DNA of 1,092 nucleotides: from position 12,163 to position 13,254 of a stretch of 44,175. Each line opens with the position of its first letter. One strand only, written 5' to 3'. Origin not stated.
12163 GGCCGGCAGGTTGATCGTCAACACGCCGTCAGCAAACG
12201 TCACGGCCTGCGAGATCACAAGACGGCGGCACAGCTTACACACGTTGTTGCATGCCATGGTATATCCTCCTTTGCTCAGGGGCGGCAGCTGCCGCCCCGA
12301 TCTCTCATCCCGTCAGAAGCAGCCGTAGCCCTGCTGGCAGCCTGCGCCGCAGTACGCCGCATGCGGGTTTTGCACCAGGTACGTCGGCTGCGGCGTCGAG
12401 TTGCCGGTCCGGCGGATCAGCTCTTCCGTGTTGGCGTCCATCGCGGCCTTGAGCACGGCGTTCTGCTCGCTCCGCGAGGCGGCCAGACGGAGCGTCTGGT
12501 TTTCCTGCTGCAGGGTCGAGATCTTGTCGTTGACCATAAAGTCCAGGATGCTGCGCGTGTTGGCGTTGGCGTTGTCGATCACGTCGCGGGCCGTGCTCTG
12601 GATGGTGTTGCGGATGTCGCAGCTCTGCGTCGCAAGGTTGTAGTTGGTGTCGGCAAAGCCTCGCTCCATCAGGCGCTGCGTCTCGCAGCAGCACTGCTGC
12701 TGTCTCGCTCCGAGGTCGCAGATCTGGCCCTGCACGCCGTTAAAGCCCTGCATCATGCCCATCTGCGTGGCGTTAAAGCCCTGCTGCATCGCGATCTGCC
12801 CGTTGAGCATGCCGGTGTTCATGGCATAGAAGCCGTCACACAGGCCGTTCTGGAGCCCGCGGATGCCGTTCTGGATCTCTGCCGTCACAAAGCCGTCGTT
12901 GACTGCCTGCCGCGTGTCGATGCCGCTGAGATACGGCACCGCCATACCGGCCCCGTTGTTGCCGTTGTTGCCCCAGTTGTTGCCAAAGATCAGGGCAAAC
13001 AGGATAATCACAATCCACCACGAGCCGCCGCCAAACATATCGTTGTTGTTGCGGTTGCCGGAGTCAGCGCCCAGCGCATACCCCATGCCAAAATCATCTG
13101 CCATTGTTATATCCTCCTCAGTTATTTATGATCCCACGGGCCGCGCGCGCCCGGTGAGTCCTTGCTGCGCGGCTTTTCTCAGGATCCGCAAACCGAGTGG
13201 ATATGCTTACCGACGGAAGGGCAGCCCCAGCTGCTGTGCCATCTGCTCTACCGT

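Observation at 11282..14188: Insulated six-gene Q/N/G/Cys-rich low-complexity module in the cargo slot next to attP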

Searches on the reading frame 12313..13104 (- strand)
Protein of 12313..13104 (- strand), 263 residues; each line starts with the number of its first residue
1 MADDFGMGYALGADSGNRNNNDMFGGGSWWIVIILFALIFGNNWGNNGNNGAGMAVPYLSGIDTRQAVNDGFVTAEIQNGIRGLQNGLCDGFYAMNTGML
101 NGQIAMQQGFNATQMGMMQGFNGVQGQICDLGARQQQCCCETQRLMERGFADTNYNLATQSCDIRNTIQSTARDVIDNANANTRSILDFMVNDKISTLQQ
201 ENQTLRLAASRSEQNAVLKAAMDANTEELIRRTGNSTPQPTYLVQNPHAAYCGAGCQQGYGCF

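Call 3: search_protein_families(library=pfam, max_evalue=0.1, proteins=[window:12313-13104:-])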
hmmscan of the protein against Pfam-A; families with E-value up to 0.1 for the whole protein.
window:12313-13104:- (263 aa): 1 family
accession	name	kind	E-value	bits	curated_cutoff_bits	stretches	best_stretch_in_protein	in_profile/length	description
PF15349.11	DCA16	-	0.0079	16.2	27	1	208-256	131-179/216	DDB1- and CUL4-associated factor 16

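Call 4: search_protein_families(library=phrogs, max_evalue=0.1, proteins=[window:12313-13104:-])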
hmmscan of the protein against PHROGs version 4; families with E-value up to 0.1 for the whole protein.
window:12313-13104:- (263 aa): 2 families
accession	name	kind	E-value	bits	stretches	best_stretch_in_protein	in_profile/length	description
phrog_16490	-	unknown function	1.3e-51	177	1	12-262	16-279/286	-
phrog_9288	-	unknown function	0.019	15.6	1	42-220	42-209/234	-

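Call 10: search_dna_similar(query=window:12313-13104:-, collection=phages, mode=protein, max_rows=30)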
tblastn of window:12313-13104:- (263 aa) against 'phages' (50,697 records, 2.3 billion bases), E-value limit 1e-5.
Records with a match: 27; places in all: 27; records where one place covers at least 80% of the query: 20.
Best place of each record, by identity: <60% 27.
By first word of the organism name: Bacteriophage 18; Dulem 4; bajarodcaudo 2; uncultured 2; Butyrivibrio 1.
By host as written in the record: - 21; Varecia variegata 2; Propithecus coquereli 2; Peromyscus fraterculus 1; Butyrivibrio fibrisolvens DSM 3071 1.
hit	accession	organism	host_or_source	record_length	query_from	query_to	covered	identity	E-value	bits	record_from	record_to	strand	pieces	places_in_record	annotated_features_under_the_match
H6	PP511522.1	Dulem virus 35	Varecia variegata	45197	15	248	89%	47.1%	5e-52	187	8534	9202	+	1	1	hypothetical protein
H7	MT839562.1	Bacteriophage sp.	human fecal samples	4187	1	248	94%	44.3%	9e-47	172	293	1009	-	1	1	record has no annotation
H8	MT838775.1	Bacteriophage sp.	human fecal samples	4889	11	248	90%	40.6%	3e-42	159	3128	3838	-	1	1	record has no annotation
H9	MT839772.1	Bacteriophage sp.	human fecal samples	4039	11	248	90%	40.6%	3e-42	159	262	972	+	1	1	record has no annotation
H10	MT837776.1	Bacteriophage sp.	human fecal samples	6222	6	248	92%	38.7%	7e-40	152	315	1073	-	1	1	record has no annotation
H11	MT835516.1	Bacteriophage sp.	human fecal samples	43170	11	248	90%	39.5%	9e-45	166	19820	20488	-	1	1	record has no annotation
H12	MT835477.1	Bacteriophage sp.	human fecal samples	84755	4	248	93%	37.9%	5e-39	149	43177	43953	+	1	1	record has no annotation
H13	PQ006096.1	bajarodcaudo virus 5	Peromyscus fraterculus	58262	14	248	89%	38.9%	4e-41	155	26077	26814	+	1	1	hypothetical protein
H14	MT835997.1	Bacteriophage sp.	human fecal samples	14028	15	248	89%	39.0%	6e-41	155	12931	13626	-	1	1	record has no annotation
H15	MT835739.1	Bacteriophage sp.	human fecal samples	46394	11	248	90%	37.8%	8e-40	152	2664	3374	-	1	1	record has no annotation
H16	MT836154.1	Bacteriophage sp.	human fecal samples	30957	3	248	94%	33.3%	1e-32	131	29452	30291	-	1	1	record has no annotation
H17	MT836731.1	Bacteriophage sp.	human fecal samples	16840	3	248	94%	33.0%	2e-28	119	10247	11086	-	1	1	record has no annotation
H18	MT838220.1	Bacteriophage sp.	human fecal samples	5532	8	248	92%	31.8%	2e-29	122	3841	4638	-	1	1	record has no annotation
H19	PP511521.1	Dulem virus 36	Varecia variegata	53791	10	248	91%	31.8%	6e-18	89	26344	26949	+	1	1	hypothetical protein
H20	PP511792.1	Dulem virus 33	Propithecus coquereli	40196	27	247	84%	34.2%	7e-25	108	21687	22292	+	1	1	hypothetical protein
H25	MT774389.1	uncultured phage cr116_1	human feces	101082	20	248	87%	28.4%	9e-8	59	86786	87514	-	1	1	spike protein/glycoprotein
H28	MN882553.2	Butyrivibrio virus Ceridwen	Butyrivibrio fibrisolvens DSM 3071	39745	68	244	67%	31.6%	1e-8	61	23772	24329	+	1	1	hypothetical protein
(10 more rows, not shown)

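Call 11: get_annotated_region(hit=H6, flank=9000)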
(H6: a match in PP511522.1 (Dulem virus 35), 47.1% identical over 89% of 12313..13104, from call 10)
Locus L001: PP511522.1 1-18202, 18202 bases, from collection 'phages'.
description: Dulem virus 35 isolate Duke_24FS_4, complete genome.
organism: Dulem virus 35 (NCBI taxid 3145753)
taxonomy: Viruses; Duplodnaviria; Heunggongvirae; Uroviricota; Caudoviricetes
host: Varecia variegata; source: feces; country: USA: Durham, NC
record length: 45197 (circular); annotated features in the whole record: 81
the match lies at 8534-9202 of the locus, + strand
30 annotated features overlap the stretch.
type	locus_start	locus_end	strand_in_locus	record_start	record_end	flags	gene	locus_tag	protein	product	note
CDS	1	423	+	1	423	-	-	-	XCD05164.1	terminase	-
CDS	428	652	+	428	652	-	-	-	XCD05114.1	hypothetical protein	-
CDS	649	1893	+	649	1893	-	-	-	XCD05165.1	terminase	-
CDS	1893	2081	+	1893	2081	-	-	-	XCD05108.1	hypothetical protein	-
CDS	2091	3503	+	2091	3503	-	-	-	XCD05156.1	portal protein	-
CDS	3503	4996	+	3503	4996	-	-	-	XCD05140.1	hypothetical protein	-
CDS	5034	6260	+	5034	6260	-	-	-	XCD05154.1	minor capsid protein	-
CDS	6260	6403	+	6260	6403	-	-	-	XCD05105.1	hypothetical protein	-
CDS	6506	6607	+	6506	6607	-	-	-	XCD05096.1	hypothetical protein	-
CDS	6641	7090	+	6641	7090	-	-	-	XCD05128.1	hypothetical protein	-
CDS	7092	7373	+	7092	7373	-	-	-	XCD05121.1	hypothetical protein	-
CDS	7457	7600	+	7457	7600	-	-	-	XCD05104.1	hypothetical protein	-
CDS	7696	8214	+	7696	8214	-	-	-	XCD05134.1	hypothetical protein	-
CDS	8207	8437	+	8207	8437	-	-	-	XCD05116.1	hypothetical protein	-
CDS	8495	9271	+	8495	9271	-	-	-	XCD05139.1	hypothetical protein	-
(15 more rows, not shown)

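Call 12: get_annotated_region(hit=H28, flank=8000)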
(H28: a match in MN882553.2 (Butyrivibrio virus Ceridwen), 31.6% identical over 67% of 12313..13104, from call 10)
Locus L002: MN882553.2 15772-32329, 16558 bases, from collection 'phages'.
description: Butyrivibrio virus Ceridwen, complete genome.
organism: Butyrivibrio virus Ceridwen (NCBI taxid 2696359)
taxonomy: Viruses; Duplodnaviria; Heunggongvirae; Uroviricota; Caudoviricetes
host: Butyrivibrio fibrisolvens DSM 3071; source: -; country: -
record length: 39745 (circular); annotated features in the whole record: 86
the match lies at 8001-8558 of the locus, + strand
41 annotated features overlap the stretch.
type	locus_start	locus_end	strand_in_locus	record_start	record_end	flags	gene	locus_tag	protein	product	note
CDS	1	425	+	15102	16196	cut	-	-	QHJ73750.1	hypothetical protein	Hypothetical coding region with unknown function. ORF predicted by GeneMarkS-2, Glimmer3, Phanotate-v1.1.2, ...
CDS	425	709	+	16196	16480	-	-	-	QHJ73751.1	hypothetical protein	Hypothetical coding region with unknown function. ORF predicted by GeneMarkS-2, Glimmer3, Phanotate-v1.1.2, ...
regulatory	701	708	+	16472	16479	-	-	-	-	promoter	promoter predicted by PhagePromoter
CDS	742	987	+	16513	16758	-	-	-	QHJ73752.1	hypothetical protein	Hypothetical coding region with unknown function. ORF predicted by GeneMarkS-2, Glimmer3, Phanotate-v1.1.2, ...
repeat_region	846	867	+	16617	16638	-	-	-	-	-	Score 52: 20/22 (90%25) matches%2C 0 gaps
repeat_region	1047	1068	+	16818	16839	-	-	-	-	-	Score 52: 20/22 (90%25) matches%2C 0 gaps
CDS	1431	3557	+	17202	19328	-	-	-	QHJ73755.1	hypothetical protein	Hypothetical coding region with unknown function. ORF predicted by Phanotate-v1.1.2, Prodigal-v2.6.3.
CDS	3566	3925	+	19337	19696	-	-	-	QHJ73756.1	hypothetical protein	Hypothetical coding region with unknown function. ORF predicted by GeneMarkS-2, Glimmer3, Phanotate-v1.1.2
CDS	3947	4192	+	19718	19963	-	-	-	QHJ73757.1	hypothetical protein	Hypothetical coding region with unknown function. ORF predicted by GeneMarkS-2, Glimmer3, Phanotate-v1.1.2, ...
regulatory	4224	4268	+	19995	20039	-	-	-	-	terminator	Predicted by FindTerm v2.8.1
CDS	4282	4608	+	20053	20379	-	-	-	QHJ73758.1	hypothetical protein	Hypothetical coding region with unknown function. ORF predicted by Phanotate-v1.1.2, Prodigal-v2.6.3. Alternative ORF ...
CDS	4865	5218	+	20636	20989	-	-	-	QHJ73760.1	hypothetical protein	Hypothetical coding region with unknown function. ORF predicted by GeneMarkS-2, Glimmer3, Phanotate-v1.1.2, ...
CDS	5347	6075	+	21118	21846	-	-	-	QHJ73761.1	hypothetical protein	Pfam endo-beta-N-acetylglucosaminidase domain 17-157bp (PF01832.20), putative peptidoglycan binding domain 1 184-239bp ...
regulatory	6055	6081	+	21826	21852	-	-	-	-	promoter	promoter predicted by PhagePromoter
CDS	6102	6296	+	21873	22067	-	-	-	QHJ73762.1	hypothetical protein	Hypothetical coding region with unknown function. ORF predicted by GeneMarkS-2, Glimmer3, Phanotate-v1.1.2, ...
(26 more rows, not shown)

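Call 15: search_protein_families(library=ncbifam, max_evalue=0.1, proteins=[window:12313-13104:-, L001:7400-7600:+, L001:7696-8214:+, L001:9406-9816:+, L001:9829-10401:+])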
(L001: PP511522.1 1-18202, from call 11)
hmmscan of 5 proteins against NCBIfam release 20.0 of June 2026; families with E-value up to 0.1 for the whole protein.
window:12313-13104:- (263 aa): 1 family
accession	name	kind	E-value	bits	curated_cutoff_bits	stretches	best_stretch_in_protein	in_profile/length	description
NF010419.0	PRK13845.1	equivalog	0.032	13.1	729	1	151-207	33-89/440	putative glycerol-3-phosphate acyltransferase PlsX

L001:7400-7600:+ (66 aa): 5 families
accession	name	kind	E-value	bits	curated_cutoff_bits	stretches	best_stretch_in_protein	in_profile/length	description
TIGR02937.1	sigma70-ECF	superfamily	1.1e-05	25.1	42.9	1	15-64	113-163/165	sigma-70 family RNA polymerase sigma factor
NF005385.0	PRK06930.1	subfamily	0.014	15.1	136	1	18-64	113-160/170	positive control sigma-like factor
NF003055.0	PRK03975.1-2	equivalog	0.023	14.4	122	1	21-64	11-54/140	putative transcriptional regulator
NF008548.0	PRK11475.1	equivalog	0.033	13.7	176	1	12-52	127-167/207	DNA-binding transcriptional activator BglJ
NF052445.1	RespRegMctR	equivalog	0.035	13.5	300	1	15-62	140-187/205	two-component system response regulator MctR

L001:7696-8214:+ (172 aa): 0 families

L001:9406-9816:+ (136 aa): 0 families

L001:9829-10401:+ (190 aa): 1 family
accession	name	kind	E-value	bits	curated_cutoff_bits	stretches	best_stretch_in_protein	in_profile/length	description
TIGR01590.1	yir-bir-cir_Pla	paralog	0.028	14.2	71.1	1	2-65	137-197/201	yir/bir/cir-family of variant antigens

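Call 16: search_protein_families(library=pfam, max_evalue=0.1, proteins=[L001:7400-7600:+, L001:7696-8214:+, L001:8207-8437:+, L001:8495-9271:+, L001:9406-9816:+, L001:9829-10401:+, L001:6641-7090:+, L001:7092-7373:+, L001:3503-4996:+, L001:10658-11293:+])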
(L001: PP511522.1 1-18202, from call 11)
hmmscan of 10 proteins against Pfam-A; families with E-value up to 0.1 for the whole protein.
L001:7400-7600:+ (66 aa): 5 families
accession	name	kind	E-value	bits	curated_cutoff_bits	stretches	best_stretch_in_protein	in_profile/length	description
PF04545.22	Sigma70_r4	-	0.00085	19.2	24.1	1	19-57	4-43/50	Sigma-70, region 4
PF08281.18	Sigma70_r4_2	-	0.0076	16.3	25.7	1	18-52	9-44/54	Sigma-70, region 4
PF00196.25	GerE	-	0.0077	16.3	23.5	1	19-62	2-45/57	Bacterial regulatory proteins, luxR family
PF12964.13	DUF3853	-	0.011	16.3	22.1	1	20-57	32-69/97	Protein of unknown function (DUF3853)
PF13936.12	HTH_38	-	0.018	15.2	27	1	25-53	11-39/44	Helix-turn-helix domain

L001:7696-8214:+ (172 aa): 0 families

L001:8207-8437:+ (76 aa): 1 family
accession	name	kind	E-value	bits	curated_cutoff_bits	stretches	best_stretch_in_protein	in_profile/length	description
PF14536.11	DUF4441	-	0.049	14.3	24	1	18-71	2-43/116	Domain of unknown function (DUF4441)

L001:8495-9271:+ (258 aa): 1 family
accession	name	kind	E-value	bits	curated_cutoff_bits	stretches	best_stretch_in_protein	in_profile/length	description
PF13848.12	Thioredoxin_6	-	0.06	13.7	27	1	169-232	93-157/184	Thioredoxin-like domain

L001:9406-9816:+ (136 aa): 1 family
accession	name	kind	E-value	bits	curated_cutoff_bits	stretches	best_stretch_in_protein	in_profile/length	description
PF18573.7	BclA_C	-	4.4e-07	30.3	38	1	11-134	13-127/128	BclA C-terminal domain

L001:9829-10401:+ (190 aa): 2 families
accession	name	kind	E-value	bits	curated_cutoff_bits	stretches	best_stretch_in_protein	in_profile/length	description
PF06046.19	Sec6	-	0.03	13.3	29.7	1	146-187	402-444/537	Exocyst complex component Sec6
PF12848.13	ABC_tran_Xtn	-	0.072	13.6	25.9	0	117-159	6-50/85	ABC transporter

L001:6641-7090:+ (149 aa): 5 families
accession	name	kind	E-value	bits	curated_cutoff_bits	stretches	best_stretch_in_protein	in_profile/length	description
PF01665.21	Rota_NSP3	-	0.0033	16.9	25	1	73-134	158-223/311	Rotavirus non-structural protein NSP3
PF16326.10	ABC_tran_CTD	-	0.03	15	32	0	61-100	20-61/69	ABC transporter C-terminal domain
PF23637.1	SH3BP4_C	-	0.031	14.7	27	1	64-133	33-102/110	SH3BP4 C-terminal helical domain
PF13851.11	GAS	-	0.038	13.8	32.3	0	53-104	139-190/200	Growth-arrest specific micro-tubule binding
PF05377.16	FlaC_arch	-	0.087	13.7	27.8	0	85-118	1-34/55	Flagella accessory protein C (FlaC)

L001:7092-7373:+ (93 aa): 0 families

L001:3503-4996:+ (497 aa): 0 families

L001:10658-11293:+ (211 aa): 3 families
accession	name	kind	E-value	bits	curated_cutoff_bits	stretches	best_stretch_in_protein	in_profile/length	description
PF06810.17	Phage_scaffold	-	2.7e-13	50.7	35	1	5-146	3-146/170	Phage capsid assembly scaffolding protein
PF08393.18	DHC_N2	-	0.0084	15.5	31.9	1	33-136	7-108/403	Dynein heavy chain, N-terminal region 2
PF07996.16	T4SS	-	0.079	13.8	24.7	0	17-85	107-176/197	Type IV secretion system proteins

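Call 18: find_related_loci(query=window:12313-13104:-, collection=genome_contigs, flank=10000)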
Query window:12313-13104:- (263 aa) in genome_contigs; peptide patterns used: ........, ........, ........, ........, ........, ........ (x = any residue, [..] = any of these).
74 stretches matched a pattern; 19 encode a relative of the query (tblastn E <= 1e-3); 19 distinct loci.
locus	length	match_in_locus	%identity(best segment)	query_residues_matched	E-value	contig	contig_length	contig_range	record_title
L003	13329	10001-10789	98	1-262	2e-173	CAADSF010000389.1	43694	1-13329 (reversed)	MAG TPA_asm: uncultured Oscillospiraceae bacterium, isolate HGM13073, WGS project CAADSF010000000 data, contig: SRS82061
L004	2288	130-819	50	15-251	1e-64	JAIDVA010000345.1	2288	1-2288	MAG: Eubacterium sp. isolate SC0369_comb_24 SC0369_comb_24_contig_345, whole genome shotgun sequence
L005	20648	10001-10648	46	30-256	3e-57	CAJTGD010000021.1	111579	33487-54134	Lachnospiraceae bacterium isolate C84_6_DL94_Fmh genome assembly, contig: MGBC000187.21, whole genome shotgun sequence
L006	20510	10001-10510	51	76-256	6e-55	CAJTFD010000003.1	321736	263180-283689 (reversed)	Clostridia bacterium isolate B62_62_CS_H genome assembly, contig: MGBC000121.3, whole genome shotgun sequence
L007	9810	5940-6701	42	1-260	8e-51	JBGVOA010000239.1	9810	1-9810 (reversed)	MAG: Christensenellales bacterium isolate fecal_MAG_221 fecal_MAG_221_contig_0239, whole genome shotgun sequence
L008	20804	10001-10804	44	1-262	2e-49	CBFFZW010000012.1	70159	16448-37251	MAG: uncultured Christensenellales bacterium isolate ena-SAMPLE-TAB-24-07-2025-15:39:17:979-14983 genome assembly, conti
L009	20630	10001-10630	45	28-247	4e-49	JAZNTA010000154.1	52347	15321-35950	MAG: Acutalibacteraceae bacterium isolate T1900044805_TS20190271.MAGScoT_cleanbin_000016 SGB_2750_k141_1094794, whole ge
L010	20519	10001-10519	43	75-247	3e-45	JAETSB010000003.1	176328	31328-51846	MAG: Oscillospiraceae bacterium isolate S31_Bin2 scaffold_86_2, whole genome shotgun sequence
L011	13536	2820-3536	30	10-257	2e-30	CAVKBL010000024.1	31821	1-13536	Lachnospiraceae bacterium isolate H07689-L1_cleanbin_000014 genome assembly, contig: Spades_H07689-L1_contig_752, whole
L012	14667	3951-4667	34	23-255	2e-30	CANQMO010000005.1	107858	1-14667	MAG: uncultured Oscillospiraceae bacterium isolate Lapin-013__bin15 genome assembly, contig: Lapin-013__NODE_75_length_1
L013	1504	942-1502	40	17-216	5e-29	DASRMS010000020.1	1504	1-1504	MAG TPA_asm: Oscillospiraceae bacterium isolate SMAG_U10222 k141_272234, whole genome shotgun sequence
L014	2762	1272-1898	33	9-258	9e-26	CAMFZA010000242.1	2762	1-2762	MAG: uncultured Phascolarctobacterium sp. isolate ERR2020027_bin.1_metaWRAP_v1.3_MAG genome assembly, contig: ERZ1055206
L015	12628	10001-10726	33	23-255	3e-23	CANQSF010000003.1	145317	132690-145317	MAG: uncultured Oscillospiraceae bacterium isolate Lapin-022__bin60 genome assembly, contig: Lapin-022__NODE_79_length_1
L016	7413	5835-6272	34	21-203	3e-22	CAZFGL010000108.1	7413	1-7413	MAG TPA_asm: uncultured Oscillospiraceae bacterium isolate SRP350583_co2_249 genome assembly, contig: NODE_15126_length_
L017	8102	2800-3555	30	28-262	4e-18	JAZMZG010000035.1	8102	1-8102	MAG: Eubacteriales bacterium isolate T1900044750_TS20190416.MAGScoT_cleanbin_000054 SGB_2192_k141_4108163, whole genome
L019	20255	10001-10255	42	71-154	2e-14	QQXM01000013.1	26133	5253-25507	Erysipelotrichaceae bacterium 7770_A6 NODE_18_length_26053_cov_140.752319, whole genome shotgun sequence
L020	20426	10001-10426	32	75-234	2e-9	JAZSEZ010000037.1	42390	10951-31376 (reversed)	MAG: Candidatus Egerieisoma sp. isolate T1900044587_TS20190053.MAGScoT_cleanbin_000002 SGB_601_k141_511366, whole genome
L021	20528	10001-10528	33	21-207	7e-6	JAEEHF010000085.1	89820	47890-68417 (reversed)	MAG: Bacillota bacterium isolate Tb.RUG.116 k141_7975136_flag=1_multi=11.0000_len=89820, whole genome shotgun sequence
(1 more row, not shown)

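Call 26: get_annotated_region(hit=H25, flank=7000)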
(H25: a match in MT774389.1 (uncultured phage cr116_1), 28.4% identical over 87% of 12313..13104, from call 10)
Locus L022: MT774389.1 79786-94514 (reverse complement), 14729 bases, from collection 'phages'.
description: Uncultured phage cr116_1, complete genome.
organism: uncultured phage cr116_1 (NCBI taxid 2772073)
taxonomy: Viruses; Duplodnaviria; Heunggongvirae; Uroviricota; Caudoviricetes; Crassvirales; Steigviridae; Asinivirinae; Pamirivirus; Pamirivirus faecium
host: -; source: human feces; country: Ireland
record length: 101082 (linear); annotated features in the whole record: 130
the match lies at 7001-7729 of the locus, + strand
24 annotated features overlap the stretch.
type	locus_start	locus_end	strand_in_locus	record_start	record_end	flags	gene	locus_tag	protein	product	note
CDS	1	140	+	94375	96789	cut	-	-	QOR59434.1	portal protein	gp_24170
CDS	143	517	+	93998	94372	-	-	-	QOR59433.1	hypothetical protein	gp_24169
CDS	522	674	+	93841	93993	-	-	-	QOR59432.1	hypothetical protein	gp_24168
CDS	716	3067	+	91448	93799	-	-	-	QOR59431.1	hypothetical protein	gp_24167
CDS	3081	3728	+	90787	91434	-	-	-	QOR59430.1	hypothetical protein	gp_24166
CDS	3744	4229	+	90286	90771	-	-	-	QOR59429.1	hypothetical protein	gp_24165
CDS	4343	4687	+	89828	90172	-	-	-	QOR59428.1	hypothetical protein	gp_24164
CDS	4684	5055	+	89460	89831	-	-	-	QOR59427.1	lysis regulatory protein/holin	gp_24163; Phage lysis regulatory protein/holin [phiCrAss001]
CDS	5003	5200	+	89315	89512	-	-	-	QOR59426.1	hypothetical protein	gp_24162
CDS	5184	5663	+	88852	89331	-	-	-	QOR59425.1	L,D-carboxypeptidase/transpeptidase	gp_24161; L,D-carboxypeptidase/Transpeptidase [phiCrAss001]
CDS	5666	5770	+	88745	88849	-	-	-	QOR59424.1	hypothetical protein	gp_24160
CDS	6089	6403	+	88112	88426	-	-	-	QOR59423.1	terminase small subunit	gp_24159; Excisionase, terminase small subunit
CDS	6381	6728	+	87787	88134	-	-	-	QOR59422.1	hypothetical protein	gp_24158; VOG3488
CDS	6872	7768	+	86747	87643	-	-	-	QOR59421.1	spike protein/glycoprotein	gp_24157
CDS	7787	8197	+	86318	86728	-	-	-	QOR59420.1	hypothetical protein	gp_24156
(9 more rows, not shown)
